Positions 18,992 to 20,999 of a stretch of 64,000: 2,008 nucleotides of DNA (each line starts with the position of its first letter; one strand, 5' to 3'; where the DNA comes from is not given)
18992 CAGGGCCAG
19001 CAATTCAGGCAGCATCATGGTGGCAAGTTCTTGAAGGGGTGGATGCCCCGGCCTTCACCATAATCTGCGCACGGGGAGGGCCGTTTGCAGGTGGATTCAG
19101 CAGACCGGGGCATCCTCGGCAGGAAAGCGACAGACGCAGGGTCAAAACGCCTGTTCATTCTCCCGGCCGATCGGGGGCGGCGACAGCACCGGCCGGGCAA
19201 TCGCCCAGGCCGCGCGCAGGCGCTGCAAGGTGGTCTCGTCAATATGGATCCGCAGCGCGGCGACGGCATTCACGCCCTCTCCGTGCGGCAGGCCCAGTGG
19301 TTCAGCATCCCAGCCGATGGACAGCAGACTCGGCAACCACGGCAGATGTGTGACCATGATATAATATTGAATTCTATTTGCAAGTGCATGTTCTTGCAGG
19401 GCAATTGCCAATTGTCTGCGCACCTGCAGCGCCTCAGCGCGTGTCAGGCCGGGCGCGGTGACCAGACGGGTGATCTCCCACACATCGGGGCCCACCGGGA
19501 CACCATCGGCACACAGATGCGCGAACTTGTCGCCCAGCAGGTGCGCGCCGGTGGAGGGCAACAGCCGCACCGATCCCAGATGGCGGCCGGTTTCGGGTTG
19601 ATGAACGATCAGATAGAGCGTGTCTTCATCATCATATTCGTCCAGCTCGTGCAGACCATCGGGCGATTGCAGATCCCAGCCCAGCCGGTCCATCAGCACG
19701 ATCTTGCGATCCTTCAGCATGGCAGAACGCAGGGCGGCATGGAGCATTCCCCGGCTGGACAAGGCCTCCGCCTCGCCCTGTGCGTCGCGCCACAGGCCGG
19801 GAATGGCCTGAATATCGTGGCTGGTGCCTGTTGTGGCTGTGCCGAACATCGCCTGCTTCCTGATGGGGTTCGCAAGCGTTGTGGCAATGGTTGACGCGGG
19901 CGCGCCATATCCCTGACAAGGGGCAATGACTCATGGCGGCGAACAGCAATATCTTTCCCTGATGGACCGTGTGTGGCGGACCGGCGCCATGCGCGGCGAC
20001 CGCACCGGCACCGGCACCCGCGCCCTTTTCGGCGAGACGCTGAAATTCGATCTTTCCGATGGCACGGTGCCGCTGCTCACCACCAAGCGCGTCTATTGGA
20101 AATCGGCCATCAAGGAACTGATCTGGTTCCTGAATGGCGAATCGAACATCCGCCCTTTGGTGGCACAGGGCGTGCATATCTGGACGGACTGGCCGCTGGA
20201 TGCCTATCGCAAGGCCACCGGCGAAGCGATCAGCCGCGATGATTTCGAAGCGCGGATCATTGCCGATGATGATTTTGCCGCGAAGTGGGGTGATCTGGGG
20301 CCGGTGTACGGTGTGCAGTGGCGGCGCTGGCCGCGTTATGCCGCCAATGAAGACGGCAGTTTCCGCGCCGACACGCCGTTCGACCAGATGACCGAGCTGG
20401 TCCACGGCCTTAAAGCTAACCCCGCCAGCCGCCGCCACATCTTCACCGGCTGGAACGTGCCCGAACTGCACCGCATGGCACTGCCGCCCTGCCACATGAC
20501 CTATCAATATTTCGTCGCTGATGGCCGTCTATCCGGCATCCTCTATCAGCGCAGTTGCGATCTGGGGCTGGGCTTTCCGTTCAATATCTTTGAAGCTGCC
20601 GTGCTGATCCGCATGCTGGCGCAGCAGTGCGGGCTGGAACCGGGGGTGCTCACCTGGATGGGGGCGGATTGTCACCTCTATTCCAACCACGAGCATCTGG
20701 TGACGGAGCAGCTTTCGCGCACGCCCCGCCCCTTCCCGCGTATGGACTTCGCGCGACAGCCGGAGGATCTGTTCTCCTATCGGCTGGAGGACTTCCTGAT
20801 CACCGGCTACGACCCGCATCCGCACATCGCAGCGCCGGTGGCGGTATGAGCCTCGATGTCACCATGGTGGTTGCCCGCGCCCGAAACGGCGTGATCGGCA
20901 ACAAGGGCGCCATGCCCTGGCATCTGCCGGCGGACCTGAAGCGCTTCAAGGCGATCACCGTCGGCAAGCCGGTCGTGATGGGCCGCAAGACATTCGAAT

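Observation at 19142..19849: Orphan LuxI homolog directly upstream of, and co-oriented with, a surface-glycan export operon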

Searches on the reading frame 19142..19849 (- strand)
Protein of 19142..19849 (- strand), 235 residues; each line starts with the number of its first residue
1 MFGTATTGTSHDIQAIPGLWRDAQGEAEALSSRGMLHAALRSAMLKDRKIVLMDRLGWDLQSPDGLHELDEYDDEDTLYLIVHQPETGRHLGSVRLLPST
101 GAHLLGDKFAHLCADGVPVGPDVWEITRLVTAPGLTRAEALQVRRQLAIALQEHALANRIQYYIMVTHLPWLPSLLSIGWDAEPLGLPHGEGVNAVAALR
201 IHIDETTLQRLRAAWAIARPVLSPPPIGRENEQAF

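Call 3: search_protein_families(library=pfam, proteins=[window:19142-19849:-], max_evalue=0.01)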
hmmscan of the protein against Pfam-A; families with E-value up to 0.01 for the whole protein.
window:19142-19849:- (235 aa): 1 family
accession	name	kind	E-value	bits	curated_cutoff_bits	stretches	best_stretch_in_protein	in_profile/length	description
PF00765.23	Autoind_synth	-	1.2e-16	61.2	24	1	39-210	9-182/183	Autoinducer synthase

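Call 4: search_protein_families(library=ncbifam, proteins=[window:19142-19849:-], max_evalue=0.01)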
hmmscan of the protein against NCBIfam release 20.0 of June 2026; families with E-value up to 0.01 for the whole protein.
window:19142-19849:- (235 aa): 3 families
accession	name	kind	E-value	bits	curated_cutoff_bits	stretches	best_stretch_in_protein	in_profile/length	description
NF010408.0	PRK13834.1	subfamily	1.8e-12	47.3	292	1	39-213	16-193/207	acyl-homoserine-lactone synthase TraI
NF052393.1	AHserLSynTraI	equivalog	6.4e-11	41.9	250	1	39-212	16-192/212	acyl-homoserine-lactone synthase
TIGR03694.1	exosort_acyl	subfamily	0.0027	17.2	111.95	0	56-99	34-77/241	PEP-CTERM/exosortase system-associated acyltransferase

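Call 8: find_homologous_proteins(query=window:19142-19849:-)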
Query window:19142-19849:- (235 aa): 188 proteins with E <= 0.001 among 1860 candidates; the best 120 are listed.
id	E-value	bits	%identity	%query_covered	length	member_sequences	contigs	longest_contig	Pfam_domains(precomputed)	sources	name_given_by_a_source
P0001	1.8e-153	527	100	100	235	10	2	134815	PF00765.24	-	-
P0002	1.9e-150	517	98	100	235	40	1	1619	PF00765.24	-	-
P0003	3.4e-147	506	96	100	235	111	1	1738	PF00765.24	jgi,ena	jgi:N-acyl-L-homoserine lactone synthetase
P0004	3.9e-129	447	86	100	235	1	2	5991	PF00765.24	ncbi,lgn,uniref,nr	ncbi:acyl-homoserine-lactone synthase [Sandarakinorhabdus sp.]|uniref:acyl-homoserine-lactone syntha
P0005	2.6e-126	438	87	98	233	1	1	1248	PF00765.24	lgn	-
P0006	9.9e-125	433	83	100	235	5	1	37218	PF00765.24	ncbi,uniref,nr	ncbi:acyl-homoserine-lactone synthase [Sandarakinorhabdus sp. AAP62]|uniref:acyl-homoserine-lactone 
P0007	1.7e-124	432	84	100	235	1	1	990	PF00765.24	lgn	-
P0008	5.4e-124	430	84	100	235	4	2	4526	PF00765.24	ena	-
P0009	5.2e-122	424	83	100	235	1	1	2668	PF00765.24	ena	-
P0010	1.8e-121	422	83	100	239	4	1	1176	PF00765.24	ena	-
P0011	2.1e-121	422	83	100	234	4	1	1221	PF00765.24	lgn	-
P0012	3.0e-121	421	80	100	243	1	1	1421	PF00765.24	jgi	jgi:N-acyl-L-homoserine lactone synthetase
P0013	2.5e-116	405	80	100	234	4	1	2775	PF00765.24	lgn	-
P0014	1.3e-115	403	79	100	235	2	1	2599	PF00765.24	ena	-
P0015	3.6e-115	401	82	94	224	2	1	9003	PF00765.24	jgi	jgi:N-acyl-L-homoserine lactone synthetase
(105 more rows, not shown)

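Call 9: search_solved_structures(query=window:19142-19849:-, max_evalue=1, show_alignments=5)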
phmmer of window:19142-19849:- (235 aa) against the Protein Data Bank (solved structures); distinct sequences matched with E-value up to 1: 7.
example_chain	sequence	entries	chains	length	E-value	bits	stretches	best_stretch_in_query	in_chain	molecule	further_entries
6wn0_A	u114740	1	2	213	2.1e-18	69.9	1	36-205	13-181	4-coumaroyl-homoserine lactone synthase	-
3p2f_A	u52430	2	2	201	3.8e-18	69.1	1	34-212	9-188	AHL synthase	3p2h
5w8a_A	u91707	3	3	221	8.7e-16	61.4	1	49-190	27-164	Autoinducer synthase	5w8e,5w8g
5w8c_A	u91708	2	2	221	8.8e-16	61.4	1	49-190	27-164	Autoinducer synthase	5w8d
1ro5_A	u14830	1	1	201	1.9e-12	50.4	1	40-208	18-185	Autoinducer synthesis protein lasI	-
6wns_A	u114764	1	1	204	5.9e-10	42.3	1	67-223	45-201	Acyl-homoserine-lactone synthase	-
1k4j_A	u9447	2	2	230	0.053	16.2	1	42-118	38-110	acyl-homoserinelactone synthase EsaI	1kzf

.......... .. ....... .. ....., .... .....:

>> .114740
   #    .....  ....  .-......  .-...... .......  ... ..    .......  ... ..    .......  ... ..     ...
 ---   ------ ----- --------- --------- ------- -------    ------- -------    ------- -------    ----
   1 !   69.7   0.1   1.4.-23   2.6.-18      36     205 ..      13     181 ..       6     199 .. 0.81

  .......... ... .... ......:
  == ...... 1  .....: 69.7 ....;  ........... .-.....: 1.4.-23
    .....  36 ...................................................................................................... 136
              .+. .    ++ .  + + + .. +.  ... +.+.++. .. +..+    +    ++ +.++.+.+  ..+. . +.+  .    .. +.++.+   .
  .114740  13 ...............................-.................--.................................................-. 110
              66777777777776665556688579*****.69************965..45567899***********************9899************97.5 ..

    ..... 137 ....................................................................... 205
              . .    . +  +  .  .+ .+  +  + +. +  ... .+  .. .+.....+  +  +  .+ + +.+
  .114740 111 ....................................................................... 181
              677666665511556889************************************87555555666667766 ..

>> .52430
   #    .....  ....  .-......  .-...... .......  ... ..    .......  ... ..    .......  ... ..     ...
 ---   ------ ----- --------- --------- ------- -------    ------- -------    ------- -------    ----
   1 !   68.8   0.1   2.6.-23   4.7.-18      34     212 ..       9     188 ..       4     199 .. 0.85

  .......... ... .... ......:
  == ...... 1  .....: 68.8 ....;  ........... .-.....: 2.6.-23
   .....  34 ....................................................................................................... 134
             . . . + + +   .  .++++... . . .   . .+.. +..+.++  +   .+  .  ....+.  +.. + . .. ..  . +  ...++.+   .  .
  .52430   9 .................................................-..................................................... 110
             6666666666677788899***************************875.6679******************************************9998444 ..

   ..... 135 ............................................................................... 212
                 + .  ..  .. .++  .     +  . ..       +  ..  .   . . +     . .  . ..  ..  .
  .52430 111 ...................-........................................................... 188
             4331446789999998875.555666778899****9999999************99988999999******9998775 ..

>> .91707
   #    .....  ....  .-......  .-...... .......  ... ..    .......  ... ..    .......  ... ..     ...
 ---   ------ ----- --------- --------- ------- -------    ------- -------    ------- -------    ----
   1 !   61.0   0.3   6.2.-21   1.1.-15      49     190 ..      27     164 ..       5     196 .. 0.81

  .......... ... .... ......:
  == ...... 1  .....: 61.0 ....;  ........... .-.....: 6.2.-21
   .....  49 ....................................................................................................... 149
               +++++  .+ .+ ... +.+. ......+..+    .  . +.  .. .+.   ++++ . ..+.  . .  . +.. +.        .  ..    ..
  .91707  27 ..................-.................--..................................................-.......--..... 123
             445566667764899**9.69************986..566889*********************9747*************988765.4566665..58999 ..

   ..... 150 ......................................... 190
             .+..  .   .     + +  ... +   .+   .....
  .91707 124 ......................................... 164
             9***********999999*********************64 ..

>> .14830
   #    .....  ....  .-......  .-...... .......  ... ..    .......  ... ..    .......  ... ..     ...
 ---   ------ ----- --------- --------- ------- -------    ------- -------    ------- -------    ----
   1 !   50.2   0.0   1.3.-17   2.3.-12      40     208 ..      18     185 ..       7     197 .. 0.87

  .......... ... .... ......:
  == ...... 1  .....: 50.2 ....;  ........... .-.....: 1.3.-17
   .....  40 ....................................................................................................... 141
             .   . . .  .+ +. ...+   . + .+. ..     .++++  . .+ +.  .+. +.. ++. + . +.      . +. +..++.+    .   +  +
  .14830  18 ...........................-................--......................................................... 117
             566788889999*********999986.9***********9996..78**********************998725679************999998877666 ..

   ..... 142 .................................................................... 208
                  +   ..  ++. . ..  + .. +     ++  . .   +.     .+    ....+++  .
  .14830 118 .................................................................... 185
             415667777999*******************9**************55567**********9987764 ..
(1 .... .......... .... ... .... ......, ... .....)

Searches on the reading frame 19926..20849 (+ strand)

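Call 3: search_protein_families(library=pfam, proteins=[window:19926-20849:+], max_evalue=0.01)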
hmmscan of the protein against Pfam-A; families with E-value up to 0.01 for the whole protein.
window:19926-20849:+ (307 aa): 1 family
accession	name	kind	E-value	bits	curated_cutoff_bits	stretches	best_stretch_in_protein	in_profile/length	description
PF00303.24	Thymidylat_synt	-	4.3e-101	338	24.3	1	7-307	1-266/266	Thymidylate synthase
